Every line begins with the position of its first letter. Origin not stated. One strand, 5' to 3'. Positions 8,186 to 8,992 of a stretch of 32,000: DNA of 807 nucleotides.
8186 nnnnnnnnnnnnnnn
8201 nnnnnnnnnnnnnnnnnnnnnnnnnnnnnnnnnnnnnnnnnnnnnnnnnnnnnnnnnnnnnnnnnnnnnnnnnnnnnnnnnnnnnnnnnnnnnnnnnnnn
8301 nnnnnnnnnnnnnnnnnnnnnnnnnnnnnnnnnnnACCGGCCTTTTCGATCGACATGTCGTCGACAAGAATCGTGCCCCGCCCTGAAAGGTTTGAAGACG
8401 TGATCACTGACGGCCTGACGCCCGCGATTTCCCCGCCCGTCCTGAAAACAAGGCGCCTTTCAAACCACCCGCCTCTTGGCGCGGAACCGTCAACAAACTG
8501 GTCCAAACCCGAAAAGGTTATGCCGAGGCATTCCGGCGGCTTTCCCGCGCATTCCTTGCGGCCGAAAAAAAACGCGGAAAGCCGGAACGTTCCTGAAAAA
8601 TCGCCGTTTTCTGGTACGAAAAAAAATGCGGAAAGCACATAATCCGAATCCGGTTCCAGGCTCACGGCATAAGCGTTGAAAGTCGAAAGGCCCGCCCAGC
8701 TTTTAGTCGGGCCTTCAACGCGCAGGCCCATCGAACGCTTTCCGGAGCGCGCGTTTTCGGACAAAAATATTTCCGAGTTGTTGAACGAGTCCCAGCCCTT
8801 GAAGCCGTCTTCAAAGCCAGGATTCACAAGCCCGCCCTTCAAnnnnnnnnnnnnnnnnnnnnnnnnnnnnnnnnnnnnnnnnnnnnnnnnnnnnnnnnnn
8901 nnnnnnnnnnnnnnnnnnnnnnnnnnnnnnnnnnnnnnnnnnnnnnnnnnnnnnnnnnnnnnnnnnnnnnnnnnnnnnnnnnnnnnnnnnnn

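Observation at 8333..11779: Wzy/O-antigen-ligase-like membrane protein fused to a lectin module, next to a membrane-anchored tandem copy of the same module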

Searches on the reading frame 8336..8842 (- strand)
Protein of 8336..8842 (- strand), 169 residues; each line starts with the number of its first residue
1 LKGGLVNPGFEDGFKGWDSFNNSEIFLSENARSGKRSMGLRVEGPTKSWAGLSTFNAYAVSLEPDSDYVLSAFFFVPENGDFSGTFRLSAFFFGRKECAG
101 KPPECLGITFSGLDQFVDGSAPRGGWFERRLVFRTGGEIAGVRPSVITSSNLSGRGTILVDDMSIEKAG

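Call 7: search_protein_families(library=pfam, proteins=[window:8336-8842:-], max_evalue=10)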
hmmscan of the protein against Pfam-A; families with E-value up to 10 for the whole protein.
seq(169 aa): 0 families

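Call 15: find_homologous_proteins(query=A1, max_evalue=0.001)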
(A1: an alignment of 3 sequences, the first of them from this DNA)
Query A1 (3 sequences): 3465 candidates shared short words with the query, none scored E <= 0.001.

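Call 18: search_solved_structures(query=A1, max_evalue=10, show_alignments=2)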
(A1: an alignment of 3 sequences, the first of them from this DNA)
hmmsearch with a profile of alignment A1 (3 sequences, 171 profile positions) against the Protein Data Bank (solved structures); distinct sequences matched with E-value up to 10: 13.
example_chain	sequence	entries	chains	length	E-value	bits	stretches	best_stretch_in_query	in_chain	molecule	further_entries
4xup_A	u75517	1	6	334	0.00022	24.3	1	10-60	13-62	Endo-1,4-beta-xylanase C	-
1dyo_A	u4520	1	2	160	0.0026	20.7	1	12-95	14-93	ENDO-1,4-BETA-XYLANASE Y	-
1h6y_A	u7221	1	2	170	0.0031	20.5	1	12-95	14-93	ENDO-1,4-BETA-XYLANASE Y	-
4xuo_A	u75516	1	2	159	0.0032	20.4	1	10-60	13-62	Endo-1,4-beta-xylanase C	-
1h6x_A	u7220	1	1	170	0.0034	20.4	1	12-95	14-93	ENDO-1,4-BETA-XYLANASE Y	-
4q8k_A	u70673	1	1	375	0.0052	19.8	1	8-79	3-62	Alginase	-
8xmz_A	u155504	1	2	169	0.073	16.1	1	6-84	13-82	T9SS C-terminal target domain-containing protein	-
2zey_A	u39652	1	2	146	0.2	14.6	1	5-76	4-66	S-layer associated multidomain endoglucanase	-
2zex_A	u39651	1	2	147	0.22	14.5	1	7-76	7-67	S-layer associated multidomain endoglucanase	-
2zew_A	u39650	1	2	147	0.22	14.5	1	7-76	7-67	S-layer associated multidomain endoglucanase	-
2xet_A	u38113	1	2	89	0.23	14.4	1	46-95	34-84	F1 CAPSULE-ANCHORING PROTEIN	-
3oea_A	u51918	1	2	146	0.33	13.9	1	8-76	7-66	S-layer associated multidomain endoglucanase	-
3oeb_A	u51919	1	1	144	0.39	13.7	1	8-76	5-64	S-layer associated multidomain endoglucanase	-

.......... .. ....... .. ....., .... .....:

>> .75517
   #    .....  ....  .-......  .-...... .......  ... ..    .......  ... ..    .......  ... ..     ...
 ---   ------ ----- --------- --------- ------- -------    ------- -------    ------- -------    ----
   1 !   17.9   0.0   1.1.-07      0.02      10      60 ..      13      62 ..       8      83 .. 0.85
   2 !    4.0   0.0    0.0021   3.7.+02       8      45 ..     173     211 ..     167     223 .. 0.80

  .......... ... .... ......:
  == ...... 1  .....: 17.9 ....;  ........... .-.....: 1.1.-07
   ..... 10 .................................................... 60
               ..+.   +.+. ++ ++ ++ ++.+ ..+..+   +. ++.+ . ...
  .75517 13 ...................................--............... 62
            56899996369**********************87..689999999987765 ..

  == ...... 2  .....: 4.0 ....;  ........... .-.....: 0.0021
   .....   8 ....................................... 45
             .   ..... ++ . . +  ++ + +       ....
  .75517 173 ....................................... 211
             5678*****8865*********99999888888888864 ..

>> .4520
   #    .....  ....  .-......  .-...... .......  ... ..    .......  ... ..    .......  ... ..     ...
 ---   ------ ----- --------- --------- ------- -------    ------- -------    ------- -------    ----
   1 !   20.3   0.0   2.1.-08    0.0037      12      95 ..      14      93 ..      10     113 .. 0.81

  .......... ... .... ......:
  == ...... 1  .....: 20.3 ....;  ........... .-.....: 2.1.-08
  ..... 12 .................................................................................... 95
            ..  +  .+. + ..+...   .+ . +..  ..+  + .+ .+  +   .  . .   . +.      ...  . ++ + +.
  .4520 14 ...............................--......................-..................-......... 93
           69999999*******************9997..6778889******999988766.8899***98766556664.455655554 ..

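Call 29: find_related_loci(query=A1, collection=genome_contigs, flank=6000)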
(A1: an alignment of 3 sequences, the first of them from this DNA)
Query A1 (169 aa) in genome_contigs; peptide patterns used: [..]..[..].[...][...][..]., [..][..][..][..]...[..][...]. (x = any residue, [..] = any of these).
95 stretches matched a pattern; 4 encode a relative of the query (tblastn E <= 1e-3); 4 distinct loci.
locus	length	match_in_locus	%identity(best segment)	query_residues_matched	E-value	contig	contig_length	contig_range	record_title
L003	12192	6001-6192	33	5-74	6e-7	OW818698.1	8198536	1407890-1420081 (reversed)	metagenome genome assembly, chromosome: 1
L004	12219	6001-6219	34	3-74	1e-6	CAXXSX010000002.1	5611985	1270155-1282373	MAG: Victivallales bacterium isolate 56fe3c74-01ca-462c-9ae8-43b0e1f46eca genome assembly, contig: contig_2, whole genom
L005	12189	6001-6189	32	7-74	6e-6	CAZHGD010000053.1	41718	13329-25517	MAG TPA_asm: uncultured Fimbriimonadaceae bacterium isolate SRP216815_co1_259 genome assembly, contig: NODE_978_length_4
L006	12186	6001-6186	32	7-74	2e-5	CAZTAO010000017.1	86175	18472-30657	MAG TPA_asm: uncultured bacterium isolate SRP272421_co2_808 genome assembly, contig: NODE_306_length_86175_cov_6.959046,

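Call 32: search_protein_representatives(alignment_id=A1)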
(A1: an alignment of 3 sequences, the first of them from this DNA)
Query: 3 sequences, 171 profile positions. Proteins with E-value up to 0.001 (for the whole library): 366; up to 1e-10: 30; up to 1e-30: 2. The best 150 are listed.
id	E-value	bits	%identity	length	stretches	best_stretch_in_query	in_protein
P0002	3.1e-165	560.8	-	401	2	1-170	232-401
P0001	2.8e-73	261.5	-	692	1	8-171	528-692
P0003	1.2e-26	109.7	-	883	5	8-83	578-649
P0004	3.2e-26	108.4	-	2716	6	8-168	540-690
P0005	6.8e-21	91.1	-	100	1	72-169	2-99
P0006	1.2e-19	87.0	-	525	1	12-167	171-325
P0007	1.2e-17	80.4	-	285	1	10-167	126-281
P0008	2.6e-17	79.4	-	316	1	11-167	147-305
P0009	9.7e-16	74.3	-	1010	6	7-171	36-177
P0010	3.0e-15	72.7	-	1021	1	6-167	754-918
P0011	3.0e-14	69.4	-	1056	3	10-169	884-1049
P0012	6.1e-14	68.4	-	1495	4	12-170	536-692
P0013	6.3e-14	68.4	-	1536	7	7-75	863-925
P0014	1.3e-13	67.3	-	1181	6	2-79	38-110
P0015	1.5e-13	67.1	-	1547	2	8-168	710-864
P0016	1.8e-13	66.9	-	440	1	10-169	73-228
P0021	5.2e-12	62.1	-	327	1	15-167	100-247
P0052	6.5e-09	52.0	-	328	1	8-169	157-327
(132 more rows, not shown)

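Call 34: search_protein_families(library=pfam, proteins=[P0003, P0004, P0006, P0007, P0008, P0009, P0010, P0011, P0016, P0021], max_evalue=0.001)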
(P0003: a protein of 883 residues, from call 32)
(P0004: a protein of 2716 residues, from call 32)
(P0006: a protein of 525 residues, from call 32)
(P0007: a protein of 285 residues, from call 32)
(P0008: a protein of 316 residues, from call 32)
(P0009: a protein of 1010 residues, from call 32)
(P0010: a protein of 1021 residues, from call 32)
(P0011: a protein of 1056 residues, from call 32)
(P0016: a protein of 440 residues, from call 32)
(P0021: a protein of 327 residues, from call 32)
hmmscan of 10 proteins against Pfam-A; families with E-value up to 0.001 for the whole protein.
P0003 (883 aa): 1 family
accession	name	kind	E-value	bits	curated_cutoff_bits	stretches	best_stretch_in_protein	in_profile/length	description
PF02018.23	CBM_4_9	-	1.6e-94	313.9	25.9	5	104-239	1-134/136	Carbohydrate binding domain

P0004 (2716 aa): 4 families
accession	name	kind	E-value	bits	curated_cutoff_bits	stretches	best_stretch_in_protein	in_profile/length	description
PF02018.23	CBM_4_9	-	8.1e-49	165.9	25.9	5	41-170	1-130/136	Carbohydrate binding domain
PF18998.6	Flg_new_2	-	5.2e-07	30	23.6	1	2530-2602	2-72/73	Divergent InlB B-repeat domain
PF02449.21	Glyco_hydro_42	-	1.1e-06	28.7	21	1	1879-2024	41-174/376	Beta-galactosidase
PF20943.3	DUF4785_3rd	-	0.00011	22.7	24.5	0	424-454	11-40/106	Domain of unknown function (DUF4785) C-terminal domain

P0006 (525 aa): 2 families
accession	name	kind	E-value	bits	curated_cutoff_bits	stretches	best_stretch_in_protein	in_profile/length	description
PF02018.23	CBM_4_9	-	5.2e-06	27.3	25.9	1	171-245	8-81/136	Carbohydrate binding domain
PF07790.16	Pilin_N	-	8.9e-06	26.9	25.2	1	3-68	1-71/78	Archaeal Type IV pilin, N-terminal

P0007 (285 aa): 1 family
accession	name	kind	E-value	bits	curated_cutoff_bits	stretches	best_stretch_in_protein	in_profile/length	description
PF02018.23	CBM_4_9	-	0.0002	22.2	25.9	1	122-198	2-79/136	Carbohydrate binding domain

P0008 (316 aa): 2 families
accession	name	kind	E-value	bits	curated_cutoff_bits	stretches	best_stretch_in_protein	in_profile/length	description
PF02018.23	CBM_4_9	-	1.5e-09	38.7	25.9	1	147-243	7-93/136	Carbohydrate binding domain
PF07790.16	Pilin_N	-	5.1e-05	24.5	25.2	1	9-63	1-57/78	Archaeal Type IV pilin, N-terminal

P0009 (1010 aa): 1 family
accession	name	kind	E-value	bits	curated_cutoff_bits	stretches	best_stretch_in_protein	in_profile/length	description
PF02018.23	CBM_4_9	-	1.4e-30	106.9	25.9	3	37-149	4-120/136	Carbohydrate binding domain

P0010 (1021 aa): 3 families
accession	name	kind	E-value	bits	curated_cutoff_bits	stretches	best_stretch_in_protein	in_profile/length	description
PF20041.5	DUF6443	-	1.8e-08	35.1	27.8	1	926-1014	13-117/137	Domain of unknown function (DUF6443)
PF05593.20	RHS_repeat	-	7.5e-08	33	22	1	697-723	2-28/38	RHS Repeat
PF02018.23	CBM_4_9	-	1.2e-07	32.6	25.9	1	756-835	4-81/136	Carbohydrate binding domain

P0011 (1056 aa): 2 families
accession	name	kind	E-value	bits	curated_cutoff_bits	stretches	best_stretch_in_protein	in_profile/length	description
PF02018.23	CBM_4_9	-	1.8e-27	96.8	25.9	3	3-148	1-131/136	Carbohydrate binding domain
PF22637.2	CBM_4_9_1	-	1.4e-08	35.6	27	1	925-1047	48-148/148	BppA domain 1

P0016 (440 aa): 2 families
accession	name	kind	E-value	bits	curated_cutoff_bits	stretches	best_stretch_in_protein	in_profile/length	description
PF02018.23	CBM_4_9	-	4e-07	30.9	25.9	1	73-206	6-128/136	Carbohydrate binding domain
PF13385.13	Laminin_G_3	-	1.6e-05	25.5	27.6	1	297-377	42-109/151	Concanavalin A-like lectin/glucanases superfamily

P0021 (327 aa): 0 families

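Call 42: predict_structure(alignment_id=A1)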
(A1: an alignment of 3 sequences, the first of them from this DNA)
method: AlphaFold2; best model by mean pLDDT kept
length: 169 residues; sequences in the alignment: 3
mean_pLDDT: 73.5   pTM: 0.75
mean pLDDT of the five models: 73.5, 68.8, 67.8, 65.1, 56.6
residues with pLDDT >= 90: 2; 70-90: 112; 50-70: 41; < 50: 14
segments of 3 or more residues with pLDDT < 50: 1-4, 99-106
pLDDT, mean of each block of 10 residues (from residue 1): 49 67 83 82 72 72 83 87 81 59 50 66 88 78 72 78 83
secondary structure, 60 per line:
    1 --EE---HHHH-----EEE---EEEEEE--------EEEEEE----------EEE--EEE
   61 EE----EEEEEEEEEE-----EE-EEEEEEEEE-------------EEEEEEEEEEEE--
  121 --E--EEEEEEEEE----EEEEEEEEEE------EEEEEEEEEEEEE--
elements in order: H8-11 E17-19 E23-28 E37-42 E53-55 E58-62 E67-76 E85-93 E107-118 E126-134 E139-148 E155-167

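Call 44: find_related_loci(query=A1, collection=metagenome_contigs, flank=6000)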
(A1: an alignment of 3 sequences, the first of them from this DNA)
Query A1 (169 aa) in metagenome_contigs; peptide patterns used: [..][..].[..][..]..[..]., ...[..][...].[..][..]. (x = any residue, [..] = any of these).
390 stretches matched a pattern; 20 encode a relative of the query (tblastn E <= 1e-3); 20 distinct loci.
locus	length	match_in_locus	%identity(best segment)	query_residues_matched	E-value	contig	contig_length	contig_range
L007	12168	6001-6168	38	5-72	1e-7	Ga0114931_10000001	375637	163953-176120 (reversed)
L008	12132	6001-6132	45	5-44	8e-7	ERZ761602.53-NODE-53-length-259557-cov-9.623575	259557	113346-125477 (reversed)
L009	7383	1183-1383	32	5-80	3e-6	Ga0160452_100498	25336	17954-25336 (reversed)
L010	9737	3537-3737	32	5-80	3e-6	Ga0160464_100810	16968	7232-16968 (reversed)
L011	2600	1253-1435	39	5-72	3e-6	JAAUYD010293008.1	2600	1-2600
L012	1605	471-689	35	5-82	3e-6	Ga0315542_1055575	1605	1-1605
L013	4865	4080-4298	35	5-82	3e-6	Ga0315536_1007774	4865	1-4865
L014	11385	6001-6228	34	5-86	4e-6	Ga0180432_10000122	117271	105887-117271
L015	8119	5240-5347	53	5-42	8e-6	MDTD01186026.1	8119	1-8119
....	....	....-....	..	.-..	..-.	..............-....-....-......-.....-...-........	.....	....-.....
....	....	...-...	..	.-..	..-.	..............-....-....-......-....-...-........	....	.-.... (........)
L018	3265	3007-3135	44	5-45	2e-5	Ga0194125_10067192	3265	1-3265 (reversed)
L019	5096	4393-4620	38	5-86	3e-5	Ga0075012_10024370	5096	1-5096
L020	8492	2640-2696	74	4-22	5e-5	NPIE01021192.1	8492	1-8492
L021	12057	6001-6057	74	4-22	5e-5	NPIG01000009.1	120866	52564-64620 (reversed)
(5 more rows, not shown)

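Call 46: fold_search(model_id=the predicted structure, library=pdb)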
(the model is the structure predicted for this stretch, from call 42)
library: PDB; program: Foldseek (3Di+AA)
matches with E <= 10: 1746; with E <= 0.001: 146
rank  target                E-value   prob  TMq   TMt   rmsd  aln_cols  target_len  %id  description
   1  2wys_A                2.3e-07  1.00  0.57  0.22   4.5       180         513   17  High resolution crystallographic structure of the Clostridium thermocellum N-terminal endo-1,4-beta-D-xylanase 10B (Xy (released 2010-08-25)
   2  2wys_B                2.6e-07  1.00  0.58  0.22   4.0       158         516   18  High resolution crystallographic structure of the Clostridium thermocellum N-terminal endo-1,4-beta-D-xylanase 10B (Xy (released 2010-08-25)
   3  2y64_A                3.2e-07  1.00  0.63  0.63   4.7       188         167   14  Xylopentaose binding mutated (X-2 L110F) CBM4-2 Carbohydrate Binding Module from a Thermostable Rhodothermus marinus X (released 2012-03-07)
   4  1k42_MODEL_1_A        4.2e-07  1.00  0.59  0.59   4.7       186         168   14  The Solution Structure of the CBM4-2 Carbohydrate Binding Module from a Thermostable Rhodothermus marinus Xyla (released 2002-05-29)
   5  2zex_A                4.4e-07  1.00  0.56  0.63   5.2       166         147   17  Family 16 carbohydrate binding module (released 2008-03-04)
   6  3jxs_A                4.9e-07  1.00  0.61  0.62   4.7       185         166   15  Crystal structure of XG34, an evolved xyloglucan binding CBM (released 2009-10-27)
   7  3p6b_A                5.4e-07  1.00  0.62  0.57   4.7       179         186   13  The crystal structure of CelK CBM4 from Clostridium thermocellum (released 2011-08-24)
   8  2zey_A                5.4e-07  1.00  0.55  0.62   5.1       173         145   17  Family 16 carbohydrate binding module (released 2008-03-04)
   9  2zew_A                5.7e-07  1.00  0.57  0.64   4.9       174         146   17  Family 16 Cabohydrate Binding Domain Module 1 (released 2008-03-04)
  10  4bj0_A                5.7e-07  1.00  0.60  0.61   5.3       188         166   14  Xyloglucan binding module (CBM4-2 X2-L110F) in complex with branched xyloses (released 2014-04-23)
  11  2y6j                  5.7e-07  1.00  0.55  0.56   5.6       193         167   14  X-2 engineered mutated CBM4-2 Carbohydrate Binding Module from a Thermostable Rhodothermus marinus Xylanase (released 2012-03-07)
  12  2w5f_B                7.9e-07  1.00  0.62  0.23   3.5       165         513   17  High resolution crystallographic structure of the Clostridium thermocellum N-terminal endo-1,4-beta-D-xylanase 10B (Xy (released 2010-01-19)
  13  2w5f_A                7.9e-07  1.00  0.60  0.22   3.8       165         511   17  High resolution crystallographic structure of the Clostridium thermocellum N-terminal endo-1,4-beta-D-xylanase 10B (Xy (released 2010-01-19)
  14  4xun_A                7.9e-07  1.00  0.60  0.63   4.5       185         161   14  Structure of the CBM22-2 xylan-binding domain from Paenibacillus barcinonensis Xyn10C (released 2015-06-03)
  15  3oeb_A                8.3e-07  1.00  0.56  0.64   4.8       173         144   17  Crystal structure of the Q121E mutant of C.polysaccharolyticus CBM16-1 bound to mannopentaose (released 2010-08-25)
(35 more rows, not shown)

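Call 68: search_solved_structures(query=A2, max_evalue=1, show_alignments=5)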
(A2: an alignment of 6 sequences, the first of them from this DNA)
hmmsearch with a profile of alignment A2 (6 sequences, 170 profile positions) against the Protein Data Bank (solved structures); distinct sequences matched with E-value up to 1: 14.
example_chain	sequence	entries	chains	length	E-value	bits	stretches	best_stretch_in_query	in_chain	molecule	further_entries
4xup_A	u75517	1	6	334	1.6e-06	31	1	9-62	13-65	Endo-1,4-beta-xylanase C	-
4q8k_A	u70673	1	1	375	6.1e-05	25.8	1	9-77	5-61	Alginase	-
4xuo_A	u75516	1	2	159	0.00044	23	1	9-63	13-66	Endo-1,4-beta-xylanase C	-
1h6y_A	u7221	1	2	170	0.001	21.8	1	8-83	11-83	ENDO-1,4-BETA-XYLANASE Y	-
1dyo_A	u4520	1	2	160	0.0012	21.6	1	8-83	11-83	ENDO-1,4-BETA-XYLANASE Y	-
1h6x_A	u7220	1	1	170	0.0023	20.7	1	8-83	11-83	ENDO-1,4-BETA-XYLANASE Y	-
2zew_A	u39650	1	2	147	0.003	20.3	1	8-77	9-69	S-layer associated multidomain endoglucanase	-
2zex_A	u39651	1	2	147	0.0032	20.2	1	8-77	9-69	S-layer associated multidomain endoglucanase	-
2zey_A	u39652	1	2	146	0.0034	20.2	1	8-77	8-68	S-layer associated multidomain endoglucanase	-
3oea_A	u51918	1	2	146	0.0037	20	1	8-77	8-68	S-layer associated multidomain endoglucanase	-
3oeb_A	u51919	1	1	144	0.0042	19.8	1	8-77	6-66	S-layer associated multidomain endoglucanase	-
2zez_A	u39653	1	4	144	0.0065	19.2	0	12-76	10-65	S-layer associated multidomain endoglucanase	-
8xmz_A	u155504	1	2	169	0.034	16.9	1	6-86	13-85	T9SS C-terminal target domain-containing protein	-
3zyp_A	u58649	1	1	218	0.81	12.4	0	10-63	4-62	CIP1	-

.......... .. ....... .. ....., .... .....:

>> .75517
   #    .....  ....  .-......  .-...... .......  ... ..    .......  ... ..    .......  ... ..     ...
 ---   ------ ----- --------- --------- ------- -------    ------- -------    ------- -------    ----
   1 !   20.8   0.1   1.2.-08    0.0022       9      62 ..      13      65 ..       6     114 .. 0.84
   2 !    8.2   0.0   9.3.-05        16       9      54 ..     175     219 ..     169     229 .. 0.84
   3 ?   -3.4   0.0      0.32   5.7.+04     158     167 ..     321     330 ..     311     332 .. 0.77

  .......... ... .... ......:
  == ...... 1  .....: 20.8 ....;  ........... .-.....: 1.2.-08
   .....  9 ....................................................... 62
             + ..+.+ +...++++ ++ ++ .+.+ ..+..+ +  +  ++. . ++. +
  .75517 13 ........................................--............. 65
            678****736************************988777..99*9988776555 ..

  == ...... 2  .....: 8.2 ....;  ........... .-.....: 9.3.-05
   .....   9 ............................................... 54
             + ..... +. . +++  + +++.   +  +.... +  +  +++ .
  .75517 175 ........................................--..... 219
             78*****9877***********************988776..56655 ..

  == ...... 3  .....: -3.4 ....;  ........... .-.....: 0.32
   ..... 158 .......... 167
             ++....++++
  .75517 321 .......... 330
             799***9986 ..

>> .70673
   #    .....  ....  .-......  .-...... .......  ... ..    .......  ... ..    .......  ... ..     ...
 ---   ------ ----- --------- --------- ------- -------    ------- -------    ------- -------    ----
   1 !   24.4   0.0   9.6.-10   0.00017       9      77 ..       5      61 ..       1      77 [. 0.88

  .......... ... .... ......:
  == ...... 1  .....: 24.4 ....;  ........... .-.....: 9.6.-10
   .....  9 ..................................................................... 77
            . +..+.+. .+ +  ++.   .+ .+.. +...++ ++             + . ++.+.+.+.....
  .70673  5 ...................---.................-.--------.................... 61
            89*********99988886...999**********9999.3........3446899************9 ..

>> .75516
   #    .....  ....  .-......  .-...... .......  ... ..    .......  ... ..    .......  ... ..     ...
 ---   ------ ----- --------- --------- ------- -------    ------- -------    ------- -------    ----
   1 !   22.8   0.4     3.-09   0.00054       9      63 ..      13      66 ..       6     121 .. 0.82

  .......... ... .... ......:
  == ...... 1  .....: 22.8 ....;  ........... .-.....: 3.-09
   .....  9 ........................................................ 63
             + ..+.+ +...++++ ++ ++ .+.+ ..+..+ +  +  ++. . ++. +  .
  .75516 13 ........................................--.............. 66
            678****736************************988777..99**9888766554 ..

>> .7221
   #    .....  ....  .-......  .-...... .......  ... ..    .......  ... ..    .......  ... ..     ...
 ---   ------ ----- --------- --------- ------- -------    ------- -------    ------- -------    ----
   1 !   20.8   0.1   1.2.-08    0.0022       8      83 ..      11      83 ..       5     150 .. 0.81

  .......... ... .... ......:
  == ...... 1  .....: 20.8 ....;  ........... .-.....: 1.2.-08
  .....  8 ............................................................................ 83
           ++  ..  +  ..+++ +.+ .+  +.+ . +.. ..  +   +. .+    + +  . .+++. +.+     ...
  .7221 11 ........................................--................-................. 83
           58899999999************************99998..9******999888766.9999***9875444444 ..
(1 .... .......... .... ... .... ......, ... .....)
